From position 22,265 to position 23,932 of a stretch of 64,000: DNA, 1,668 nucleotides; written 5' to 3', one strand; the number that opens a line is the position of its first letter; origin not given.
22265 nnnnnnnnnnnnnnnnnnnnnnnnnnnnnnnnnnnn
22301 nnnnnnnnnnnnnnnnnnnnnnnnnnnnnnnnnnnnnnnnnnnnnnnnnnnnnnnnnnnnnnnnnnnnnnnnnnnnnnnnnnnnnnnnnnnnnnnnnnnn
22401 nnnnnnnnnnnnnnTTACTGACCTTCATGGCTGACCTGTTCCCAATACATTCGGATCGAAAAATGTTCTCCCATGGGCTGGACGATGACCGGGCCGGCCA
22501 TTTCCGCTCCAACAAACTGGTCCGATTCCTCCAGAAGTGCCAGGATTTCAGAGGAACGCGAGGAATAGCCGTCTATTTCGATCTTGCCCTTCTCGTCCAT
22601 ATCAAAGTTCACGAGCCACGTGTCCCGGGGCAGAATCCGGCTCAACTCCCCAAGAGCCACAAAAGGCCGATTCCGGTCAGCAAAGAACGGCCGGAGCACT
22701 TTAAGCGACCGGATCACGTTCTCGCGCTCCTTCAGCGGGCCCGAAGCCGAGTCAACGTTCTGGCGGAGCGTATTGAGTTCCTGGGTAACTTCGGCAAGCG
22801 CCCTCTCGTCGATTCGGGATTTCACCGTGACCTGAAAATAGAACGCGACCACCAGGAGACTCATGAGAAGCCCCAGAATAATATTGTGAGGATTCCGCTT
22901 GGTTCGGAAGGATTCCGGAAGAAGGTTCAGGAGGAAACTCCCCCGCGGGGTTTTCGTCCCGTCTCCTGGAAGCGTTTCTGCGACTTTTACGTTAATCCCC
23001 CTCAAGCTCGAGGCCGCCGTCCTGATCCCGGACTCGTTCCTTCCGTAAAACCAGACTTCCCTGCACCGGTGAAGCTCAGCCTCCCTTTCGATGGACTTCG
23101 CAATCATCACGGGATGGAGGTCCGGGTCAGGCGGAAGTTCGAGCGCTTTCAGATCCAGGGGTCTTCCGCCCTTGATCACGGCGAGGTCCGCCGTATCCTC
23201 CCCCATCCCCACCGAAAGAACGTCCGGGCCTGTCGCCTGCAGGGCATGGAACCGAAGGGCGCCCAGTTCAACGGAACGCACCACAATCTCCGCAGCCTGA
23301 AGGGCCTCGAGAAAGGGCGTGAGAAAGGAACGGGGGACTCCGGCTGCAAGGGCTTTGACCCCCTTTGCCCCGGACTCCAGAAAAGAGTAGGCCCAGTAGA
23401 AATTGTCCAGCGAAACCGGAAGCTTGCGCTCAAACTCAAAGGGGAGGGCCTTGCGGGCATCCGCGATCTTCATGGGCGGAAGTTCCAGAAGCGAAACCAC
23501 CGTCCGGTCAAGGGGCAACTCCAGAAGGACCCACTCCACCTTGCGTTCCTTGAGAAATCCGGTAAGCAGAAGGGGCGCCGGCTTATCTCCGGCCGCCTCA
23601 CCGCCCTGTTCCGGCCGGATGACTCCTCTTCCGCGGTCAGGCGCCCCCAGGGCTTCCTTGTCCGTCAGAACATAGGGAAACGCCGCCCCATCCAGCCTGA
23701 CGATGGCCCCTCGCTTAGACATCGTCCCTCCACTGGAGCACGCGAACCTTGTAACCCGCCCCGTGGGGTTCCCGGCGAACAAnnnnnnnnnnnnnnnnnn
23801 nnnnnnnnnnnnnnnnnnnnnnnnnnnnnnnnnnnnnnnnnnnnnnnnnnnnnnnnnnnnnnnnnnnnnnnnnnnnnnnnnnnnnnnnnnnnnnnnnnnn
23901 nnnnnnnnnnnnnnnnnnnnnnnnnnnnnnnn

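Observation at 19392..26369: T2SS-like cluster without platform protein or pseudopilins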

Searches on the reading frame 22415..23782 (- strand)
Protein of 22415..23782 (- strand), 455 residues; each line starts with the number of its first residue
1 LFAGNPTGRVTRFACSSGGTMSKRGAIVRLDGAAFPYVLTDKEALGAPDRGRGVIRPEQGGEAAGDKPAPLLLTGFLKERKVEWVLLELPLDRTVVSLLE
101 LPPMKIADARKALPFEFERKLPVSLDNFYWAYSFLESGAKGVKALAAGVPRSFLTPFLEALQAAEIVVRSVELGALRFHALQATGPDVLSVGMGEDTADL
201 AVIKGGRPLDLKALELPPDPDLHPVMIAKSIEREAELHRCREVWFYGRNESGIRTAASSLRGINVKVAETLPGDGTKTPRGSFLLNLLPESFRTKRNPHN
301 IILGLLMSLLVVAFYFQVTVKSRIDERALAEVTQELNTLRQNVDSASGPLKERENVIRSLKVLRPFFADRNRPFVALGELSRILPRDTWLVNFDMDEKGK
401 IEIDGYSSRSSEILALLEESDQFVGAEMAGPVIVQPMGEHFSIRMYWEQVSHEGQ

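Call 4: search_protein_families(library=pfam, proteins=[window:22415-23782:-], max_evalue=0.1)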
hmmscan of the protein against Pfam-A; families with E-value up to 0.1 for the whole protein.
window:22415-23782:- (455 aa): 2 families
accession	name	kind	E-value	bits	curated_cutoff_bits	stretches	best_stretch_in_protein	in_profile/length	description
PF05137.18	PilN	-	3.2e-07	30.7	22.8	1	377-444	3-75/78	Fimbrial assembly protein (PilN)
PF05134.19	T2SSL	-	0.077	12.8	25.5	0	85-170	49-130/231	Type II secretion system (T2SS), protein L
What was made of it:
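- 22415..23722 (-): gspL-like assembly-platform protein (435 aa from the ATG at 23722). It is a PilM-like cytoplasmic domain, one TM segment and a PilN-like periplasmic domain in a single polypeptide. It overlaps the end of gspK by 8 nt. PF05137 PilN E=3e-7 at residues 377-444, and weak T2SSL (call 4).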

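Call 8: search_protein_families(library=ncbifam, proteins=[window:22415-23782:-], max_evalue=0.01)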
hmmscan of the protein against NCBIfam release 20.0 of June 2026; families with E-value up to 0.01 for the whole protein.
window:22415-23782:- (455 aa): 2 families
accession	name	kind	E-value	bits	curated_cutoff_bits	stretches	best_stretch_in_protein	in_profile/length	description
NF045709.1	Amuc_1101_fam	equivalog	0.0038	16.1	650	0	99-187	86-175/608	Amuc_1101 family PilM-like pilus complex protein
TIGR01709.2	typeII_sec_gspL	equivalog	0.008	15.3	65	0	89-170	56-135/392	type II secretion system protein GspL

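Call 63: search_solved_structures(query=A6, max_evalue=10, show_alignments=0)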
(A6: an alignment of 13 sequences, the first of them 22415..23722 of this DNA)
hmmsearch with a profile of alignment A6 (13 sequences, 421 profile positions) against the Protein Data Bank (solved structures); distinct sequences matched with E-value up to 10: 6.
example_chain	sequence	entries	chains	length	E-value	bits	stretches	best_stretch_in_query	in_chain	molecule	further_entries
2ych_A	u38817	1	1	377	3.1e-15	59.3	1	41-208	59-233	COMPETENCE PROTEIN PILM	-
3jc8_Ma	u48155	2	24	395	7.3e-15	58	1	47-220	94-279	Type IV pilus biogenesis protein PilM | PilM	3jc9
5eox_A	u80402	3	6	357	5.4e-07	32.1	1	47-207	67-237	Type 4 fimbrial biogenesis protein PilM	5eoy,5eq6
5eou_A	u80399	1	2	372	5.8e-07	32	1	47-207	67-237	Type 4 fimbrial biogenesis protein PilM,Type 4 fimbrial biogenesis protein PilN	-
3jc8_Na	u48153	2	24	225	0.00018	23.8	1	277-380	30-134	PilN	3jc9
4pht_X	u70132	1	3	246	0.044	15.9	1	51-148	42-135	Type II secretion system protein L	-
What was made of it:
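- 22415..23722 (-): The clade profile A6 hits PilM 2ych (3e-15), PilM 3jc8, PilN (2e-4) and GspL 4pht (0.04) (call 63).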
